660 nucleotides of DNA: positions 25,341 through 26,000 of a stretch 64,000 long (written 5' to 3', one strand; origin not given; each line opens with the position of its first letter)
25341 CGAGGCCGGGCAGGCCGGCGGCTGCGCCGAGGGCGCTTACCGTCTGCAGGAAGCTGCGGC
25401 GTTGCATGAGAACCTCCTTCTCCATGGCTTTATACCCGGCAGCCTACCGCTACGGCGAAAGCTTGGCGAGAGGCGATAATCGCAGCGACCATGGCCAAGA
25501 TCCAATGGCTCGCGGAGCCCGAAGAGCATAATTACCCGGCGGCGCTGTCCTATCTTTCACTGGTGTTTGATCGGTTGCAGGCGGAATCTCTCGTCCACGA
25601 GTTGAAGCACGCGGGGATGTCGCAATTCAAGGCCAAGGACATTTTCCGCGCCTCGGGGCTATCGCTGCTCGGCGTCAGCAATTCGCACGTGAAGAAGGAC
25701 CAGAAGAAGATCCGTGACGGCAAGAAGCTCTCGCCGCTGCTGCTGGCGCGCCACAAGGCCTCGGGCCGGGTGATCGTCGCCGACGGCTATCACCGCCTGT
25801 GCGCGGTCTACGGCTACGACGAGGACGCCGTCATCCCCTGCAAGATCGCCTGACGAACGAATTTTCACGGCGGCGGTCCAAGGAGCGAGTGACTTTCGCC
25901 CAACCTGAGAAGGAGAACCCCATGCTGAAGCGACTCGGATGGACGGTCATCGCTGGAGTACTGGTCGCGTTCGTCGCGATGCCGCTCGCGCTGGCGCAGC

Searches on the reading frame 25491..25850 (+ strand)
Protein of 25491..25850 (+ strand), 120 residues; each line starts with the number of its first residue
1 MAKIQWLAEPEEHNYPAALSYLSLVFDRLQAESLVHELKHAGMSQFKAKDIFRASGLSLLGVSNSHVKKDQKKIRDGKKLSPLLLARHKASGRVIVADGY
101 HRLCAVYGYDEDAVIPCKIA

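Call 4: search_protein_families(library=pfam, proteins=[window:25491-25850:+], max_evalue=1)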
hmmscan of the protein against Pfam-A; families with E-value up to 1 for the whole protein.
window:25491-25850:+ (120 aa): 1 family
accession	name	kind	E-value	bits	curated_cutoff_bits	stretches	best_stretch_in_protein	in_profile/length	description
PF16138.10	DUF4846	-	0.022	14.7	37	1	5-57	117-170/239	Domain of unknown function (4846)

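Call 5: search_protein_families(library=padloc, proteins=[window:25491-25850:+], max_evalue=1)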
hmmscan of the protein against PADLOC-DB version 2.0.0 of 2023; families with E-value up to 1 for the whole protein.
window:25491-25850:+ (120 aa): 0 families

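Call 6: search_protein_families(library=ncbifam, proteins=[window:25491-25850:+], max_evalue=1)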
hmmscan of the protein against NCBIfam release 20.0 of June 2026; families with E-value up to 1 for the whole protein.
window:25491-25850:+ (120 aa): 1 family
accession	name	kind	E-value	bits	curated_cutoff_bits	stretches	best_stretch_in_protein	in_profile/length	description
NF047471.1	LamininBindLsa27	equivalog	0.051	13.2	300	1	30-77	17-64/208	laminin-binding protein Lsa27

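Call 7: search_protein_families(library=phrogs, proteins=[window:25491-25850:+], max_evalue=0.1)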
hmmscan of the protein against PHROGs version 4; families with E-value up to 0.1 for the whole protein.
window:25491-25850:+ (120 aa): 1 family
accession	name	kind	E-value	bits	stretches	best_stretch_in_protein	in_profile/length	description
phrog_17560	-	unknown function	0.021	16.2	1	65-108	52-93/119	-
